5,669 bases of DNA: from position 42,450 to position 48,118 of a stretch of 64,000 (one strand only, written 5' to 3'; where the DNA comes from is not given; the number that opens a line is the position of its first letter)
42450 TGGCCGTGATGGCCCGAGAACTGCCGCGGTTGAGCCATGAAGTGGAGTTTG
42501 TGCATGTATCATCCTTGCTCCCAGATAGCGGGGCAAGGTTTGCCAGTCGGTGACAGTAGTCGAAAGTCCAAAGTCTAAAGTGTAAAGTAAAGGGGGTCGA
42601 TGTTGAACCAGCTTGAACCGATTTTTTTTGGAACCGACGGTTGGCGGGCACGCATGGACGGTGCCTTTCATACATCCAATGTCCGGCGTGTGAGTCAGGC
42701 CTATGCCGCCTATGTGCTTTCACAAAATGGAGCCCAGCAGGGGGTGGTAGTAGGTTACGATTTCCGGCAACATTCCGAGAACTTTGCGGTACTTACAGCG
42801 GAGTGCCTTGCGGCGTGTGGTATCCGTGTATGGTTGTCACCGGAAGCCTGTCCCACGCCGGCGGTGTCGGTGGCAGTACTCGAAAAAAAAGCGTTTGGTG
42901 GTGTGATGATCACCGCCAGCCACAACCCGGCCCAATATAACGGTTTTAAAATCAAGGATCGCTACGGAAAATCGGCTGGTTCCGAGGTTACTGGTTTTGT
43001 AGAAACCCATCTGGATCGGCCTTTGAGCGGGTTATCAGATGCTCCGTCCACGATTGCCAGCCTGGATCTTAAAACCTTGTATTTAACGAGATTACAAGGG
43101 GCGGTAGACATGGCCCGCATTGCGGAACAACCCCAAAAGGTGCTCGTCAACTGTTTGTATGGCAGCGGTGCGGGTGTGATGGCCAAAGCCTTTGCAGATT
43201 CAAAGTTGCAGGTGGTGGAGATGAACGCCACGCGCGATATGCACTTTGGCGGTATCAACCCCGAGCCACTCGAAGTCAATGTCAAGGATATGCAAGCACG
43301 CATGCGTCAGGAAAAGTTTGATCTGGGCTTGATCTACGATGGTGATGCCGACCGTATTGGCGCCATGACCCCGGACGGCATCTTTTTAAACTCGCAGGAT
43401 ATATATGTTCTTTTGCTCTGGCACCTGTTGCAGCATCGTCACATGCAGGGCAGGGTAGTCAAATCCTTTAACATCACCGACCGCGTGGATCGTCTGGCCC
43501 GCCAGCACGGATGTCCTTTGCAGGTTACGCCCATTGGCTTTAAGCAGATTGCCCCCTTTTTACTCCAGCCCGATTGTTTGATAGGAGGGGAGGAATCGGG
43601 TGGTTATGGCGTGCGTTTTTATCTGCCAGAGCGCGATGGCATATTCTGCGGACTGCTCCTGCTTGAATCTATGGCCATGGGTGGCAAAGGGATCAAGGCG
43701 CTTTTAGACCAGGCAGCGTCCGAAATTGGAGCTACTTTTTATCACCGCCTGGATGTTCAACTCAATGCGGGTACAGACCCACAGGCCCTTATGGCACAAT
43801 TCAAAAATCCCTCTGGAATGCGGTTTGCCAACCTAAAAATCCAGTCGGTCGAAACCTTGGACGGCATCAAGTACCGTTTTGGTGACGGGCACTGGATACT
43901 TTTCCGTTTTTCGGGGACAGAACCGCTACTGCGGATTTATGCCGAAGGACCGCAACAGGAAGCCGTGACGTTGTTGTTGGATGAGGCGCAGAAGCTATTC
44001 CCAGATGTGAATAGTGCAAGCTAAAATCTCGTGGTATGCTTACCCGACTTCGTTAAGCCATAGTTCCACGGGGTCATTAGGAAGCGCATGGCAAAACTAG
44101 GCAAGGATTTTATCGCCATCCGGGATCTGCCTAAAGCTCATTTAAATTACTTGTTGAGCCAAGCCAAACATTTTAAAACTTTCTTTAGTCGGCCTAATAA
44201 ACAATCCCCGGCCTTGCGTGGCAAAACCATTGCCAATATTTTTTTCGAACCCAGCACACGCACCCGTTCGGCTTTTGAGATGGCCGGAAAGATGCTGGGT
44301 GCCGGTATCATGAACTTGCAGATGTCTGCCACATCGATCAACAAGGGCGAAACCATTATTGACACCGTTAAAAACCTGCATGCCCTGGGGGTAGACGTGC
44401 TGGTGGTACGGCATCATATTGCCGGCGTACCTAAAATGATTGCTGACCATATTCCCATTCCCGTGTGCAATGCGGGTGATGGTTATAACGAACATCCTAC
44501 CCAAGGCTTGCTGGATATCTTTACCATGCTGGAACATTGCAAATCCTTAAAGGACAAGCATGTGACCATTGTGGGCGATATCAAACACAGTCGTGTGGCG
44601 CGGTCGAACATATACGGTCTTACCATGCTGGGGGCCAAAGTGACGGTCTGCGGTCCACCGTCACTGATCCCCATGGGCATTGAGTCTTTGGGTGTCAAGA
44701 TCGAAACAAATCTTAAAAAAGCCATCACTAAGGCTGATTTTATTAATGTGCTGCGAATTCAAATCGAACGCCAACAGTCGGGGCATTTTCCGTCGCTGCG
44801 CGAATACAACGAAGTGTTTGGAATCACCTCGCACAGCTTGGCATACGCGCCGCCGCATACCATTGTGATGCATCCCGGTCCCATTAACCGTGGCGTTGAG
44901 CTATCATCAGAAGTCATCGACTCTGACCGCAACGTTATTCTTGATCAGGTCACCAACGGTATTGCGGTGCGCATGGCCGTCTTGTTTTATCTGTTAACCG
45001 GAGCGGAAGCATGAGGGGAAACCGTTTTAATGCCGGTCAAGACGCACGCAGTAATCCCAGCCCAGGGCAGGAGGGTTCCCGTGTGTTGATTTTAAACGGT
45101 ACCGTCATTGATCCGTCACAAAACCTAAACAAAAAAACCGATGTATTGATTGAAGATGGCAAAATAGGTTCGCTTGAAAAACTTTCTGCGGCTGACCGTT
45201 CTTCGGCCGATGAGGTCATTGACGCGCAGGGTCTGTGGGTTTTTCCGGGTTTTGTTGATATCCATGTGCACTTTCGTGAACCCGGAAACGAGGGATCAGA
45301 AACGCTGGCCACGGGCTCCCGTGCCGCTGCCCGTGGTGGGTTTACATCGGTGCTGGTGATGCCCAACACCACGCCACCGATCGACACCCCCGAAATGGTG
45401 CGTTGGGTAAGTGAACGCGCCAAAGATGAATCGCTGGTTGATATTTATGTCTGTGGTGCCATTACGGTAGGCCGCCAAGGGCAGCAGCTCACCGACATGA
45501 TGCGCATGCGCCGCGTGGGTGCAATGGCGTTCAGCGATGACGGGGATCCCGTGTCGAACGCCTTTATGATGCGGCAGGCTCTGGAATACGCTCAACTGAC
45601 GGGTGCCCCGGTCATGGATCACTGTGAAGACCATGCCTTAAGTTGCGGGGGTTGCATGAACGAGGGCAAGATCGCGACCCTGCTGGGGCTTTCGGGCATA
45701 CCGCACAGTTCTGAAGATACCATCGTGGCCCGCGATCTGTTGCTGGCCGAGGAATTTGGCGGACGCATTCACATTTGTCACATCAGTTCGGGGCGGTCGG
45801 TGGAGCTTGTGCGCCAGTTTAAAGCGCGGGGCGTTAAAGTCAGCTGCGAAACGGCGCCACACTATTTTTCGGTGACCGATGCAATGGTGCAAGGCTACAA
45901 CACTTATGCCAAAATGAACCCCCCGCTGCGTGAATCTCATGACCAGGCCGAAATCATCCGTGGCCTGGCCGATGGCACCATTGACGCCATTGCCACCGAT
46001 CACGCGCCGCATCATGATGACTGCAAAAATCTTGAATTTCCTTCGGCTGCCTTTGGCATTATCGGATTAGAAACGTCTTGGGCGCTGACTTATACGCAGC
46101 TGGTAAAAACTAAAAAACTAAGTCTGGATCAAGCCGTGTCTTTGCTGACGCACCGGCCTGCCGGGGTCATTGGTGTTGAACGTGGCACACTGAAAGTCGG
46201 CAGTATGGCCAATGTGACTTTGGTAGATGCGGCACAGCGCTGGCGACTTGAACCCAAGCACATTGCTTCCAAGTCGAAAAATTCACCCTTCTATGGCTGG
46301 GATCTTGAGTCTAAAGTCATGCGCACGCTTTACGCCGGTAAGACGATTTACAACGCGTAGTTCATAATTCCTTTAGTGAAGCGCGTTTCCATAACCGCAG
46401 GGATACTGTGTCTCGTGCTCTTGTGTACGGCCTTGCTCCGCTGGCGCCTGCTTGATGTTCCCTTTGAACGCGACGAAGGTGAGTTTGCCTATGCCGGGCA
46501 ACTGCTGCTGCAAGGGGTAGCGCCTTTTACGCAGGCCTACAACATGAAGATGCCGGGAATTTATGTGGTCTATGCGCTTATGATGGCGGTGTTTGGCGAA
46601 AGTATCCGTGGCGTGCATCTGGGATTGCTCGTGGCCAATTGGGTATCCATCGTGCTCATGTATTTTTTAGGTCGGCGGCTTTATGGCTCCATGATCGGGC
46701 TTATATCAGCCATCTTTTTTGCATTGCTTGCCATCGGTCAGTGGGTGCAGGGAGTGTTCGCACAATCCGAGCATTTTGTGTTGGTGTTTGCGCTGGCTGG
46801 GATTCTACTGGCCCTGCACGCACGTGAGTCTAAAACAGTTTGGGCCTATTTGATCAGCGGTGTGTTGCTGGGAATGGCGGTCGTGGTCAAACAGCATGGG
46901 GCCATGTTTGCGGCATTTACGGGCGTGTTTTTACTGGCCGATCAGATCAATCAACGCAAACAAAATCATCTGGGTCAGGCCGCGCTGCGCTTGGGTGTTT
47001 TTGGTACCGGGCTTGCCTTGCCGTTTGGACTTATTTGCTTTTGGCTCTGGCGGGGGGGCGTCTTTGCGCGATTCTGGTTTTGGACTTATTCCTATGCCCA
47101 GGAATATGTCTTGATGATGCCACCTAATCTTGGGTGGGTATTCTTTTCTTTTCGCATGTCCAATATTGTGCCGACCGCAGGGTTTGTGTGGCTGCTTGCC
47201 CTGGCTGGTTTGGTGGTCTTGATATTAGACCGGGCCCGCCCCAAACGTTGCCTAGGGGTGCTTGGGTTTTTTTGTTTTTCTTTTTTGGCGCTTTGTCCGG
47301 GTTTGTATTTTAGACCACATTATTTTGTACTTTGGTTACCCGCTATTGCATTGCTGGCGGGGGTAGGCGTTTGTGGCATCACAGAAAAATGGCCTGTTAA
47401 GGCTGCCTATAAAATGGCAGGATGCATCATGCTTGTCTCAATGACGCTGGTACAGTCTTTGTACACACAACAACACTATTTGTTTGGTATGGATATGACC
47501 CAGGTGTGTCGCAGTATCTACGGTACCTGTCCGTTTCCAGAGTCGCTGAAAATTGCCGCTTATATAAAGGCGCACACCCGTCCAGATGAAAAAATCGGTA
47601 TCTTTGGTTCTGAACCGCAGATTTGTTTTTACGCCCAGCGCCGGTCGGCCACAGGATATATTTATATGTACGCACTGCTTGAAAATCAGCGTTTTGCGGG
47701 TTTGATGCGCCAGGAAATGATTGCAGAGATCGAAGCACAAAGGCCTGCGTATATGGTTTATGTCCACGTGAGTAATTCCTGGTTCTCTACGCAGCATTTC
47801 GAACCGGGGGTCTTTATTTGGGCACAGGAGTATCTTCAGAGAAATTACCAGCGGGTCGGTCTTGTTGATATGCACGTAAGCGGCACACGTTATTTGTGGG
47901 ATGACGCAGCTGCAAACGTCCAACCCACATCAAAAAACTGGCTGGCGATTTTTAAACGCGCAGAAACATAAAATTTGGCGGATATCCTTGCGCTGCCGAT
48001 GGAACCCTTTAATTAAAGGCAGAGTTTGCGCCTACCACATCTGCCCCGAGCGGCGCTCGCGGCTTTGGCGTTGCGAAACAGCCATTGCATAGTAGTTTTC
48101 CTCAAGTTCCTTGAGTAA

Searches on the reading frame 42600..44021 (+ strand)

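Call 58: search_protein_families(library=pfam, proteins=[window:42600-44021:+], max_evalue=0.00001)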
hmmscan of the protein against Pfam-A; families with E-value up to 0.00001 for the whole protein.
window:42600-44021:+ (474 aa): 4 families
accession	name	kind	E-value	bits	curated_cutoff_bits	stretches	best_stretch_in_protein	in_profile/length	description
PF02878.22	PGM_PMM_I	-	1.2e-35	122.6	22.5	1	10-138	4-131/138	Phosphoglucomutase/phosphomannomutase, alpha/beta/alpha domain I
PF02879.22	PGM_PMM_II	-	2.9e-19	70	29.3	1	161-260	3-103/103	Phosphoglucomutase/phosphomannomutase, alpha/beta/alpha domain II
PF02880.22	PGM_PMM_III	-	1.6e-18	67.3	20.7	1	266-371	3-110/115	Phosphoglucomutase/phosphomannomutase, alpha/beta/alpha domain III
PF00408.26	PGM_PMM_IV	-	5.4e-10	39.6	23.1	1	413-462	17-64/68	Phosphoglucomutase/phosphomannomutase, C-terminal domain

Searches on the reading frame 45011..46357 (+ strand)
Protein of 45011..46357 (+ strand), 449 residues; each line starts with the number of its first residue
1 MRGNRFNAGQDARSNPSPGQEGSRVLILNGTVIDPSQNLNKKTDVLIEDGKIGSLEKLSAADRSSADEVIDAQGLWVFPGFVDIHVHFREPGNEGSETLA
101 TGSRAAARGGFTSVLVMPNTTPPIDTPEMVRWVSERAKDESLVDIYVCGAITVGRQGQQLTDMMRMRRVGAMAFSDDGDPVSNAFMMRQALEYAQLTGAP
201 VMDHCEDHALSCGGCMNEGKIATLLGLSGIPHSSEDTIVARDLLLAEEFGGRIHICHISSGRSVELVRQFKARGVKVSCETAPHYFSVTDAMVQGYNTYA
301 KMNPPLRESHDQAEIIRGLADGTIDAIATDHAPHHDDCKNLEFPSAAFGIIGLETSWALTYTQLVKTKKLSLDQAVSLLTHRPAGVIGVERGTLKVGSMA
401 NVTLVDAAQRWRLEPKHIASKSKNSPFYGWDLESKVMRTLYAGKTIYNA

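Call 59: search_protein_families(library=pfam, proteins=[window:45011-46357:+], max_evalue=0.00001)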
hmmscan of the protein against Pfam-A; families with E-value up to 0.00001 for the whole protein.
window:45011-46357:+ (449 aa): 3 families
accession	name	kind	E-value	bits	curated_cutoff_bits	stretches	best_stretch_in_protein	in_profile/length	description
PF01979.26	Amidohydro_1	-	5.7e-24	85.4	25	1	76-445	1-344/345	Amidohydrolase family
PF07969.17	Amidohydro_3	-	3.5e-16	60.2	29.7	1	334-447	371-472/472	Amidohydrolase family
PF12890.13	DHOase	-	5.6e-12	46.4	21.2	1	77-260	4-139/142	Dihydro-orotase-like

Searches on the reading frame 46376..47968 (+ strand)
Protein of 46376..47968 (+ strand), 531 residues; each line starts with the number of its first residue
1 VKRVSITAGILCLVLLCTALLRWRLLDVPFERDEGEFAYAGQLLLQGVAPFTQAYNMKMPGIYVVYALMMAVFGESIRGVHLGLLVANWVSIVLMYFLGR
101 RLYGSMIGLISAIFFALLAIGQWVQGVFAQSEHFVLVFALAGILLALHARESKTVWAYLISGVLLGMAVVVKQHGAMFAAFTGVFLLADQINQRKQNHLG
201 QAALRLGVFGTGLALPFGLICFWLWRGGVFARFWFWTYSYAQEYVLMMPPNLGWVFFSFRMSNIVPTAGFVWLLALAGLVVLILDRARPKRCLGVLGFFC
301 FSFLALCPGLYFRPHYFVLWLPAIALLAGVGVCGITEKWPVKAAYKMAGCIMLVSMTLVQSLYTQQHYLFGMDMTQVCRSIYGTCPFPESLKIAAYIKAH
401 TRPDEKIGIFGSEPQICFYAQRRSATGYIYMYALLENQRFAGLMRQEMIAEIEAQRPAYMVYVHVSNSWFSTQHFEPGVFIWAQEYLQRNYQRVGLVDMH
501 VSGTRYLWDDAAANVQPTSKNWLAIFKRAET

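Call 59: search_protein_families(library=pfam, proteins=[window:46376-47968:+], max_evalue=0.00001)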
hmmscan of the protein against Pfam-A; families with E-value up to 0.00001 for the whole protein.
window:46376-47968:+ (531 aa): 1 family
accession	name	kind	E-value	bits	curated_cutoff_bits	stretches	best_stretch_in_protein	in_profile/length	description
PF13231.12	PMT_2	-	3.8e-13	50.4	26.1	1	60-199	4-145/160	Dolichyl-phosphate-mannose-protein mannosyltransferase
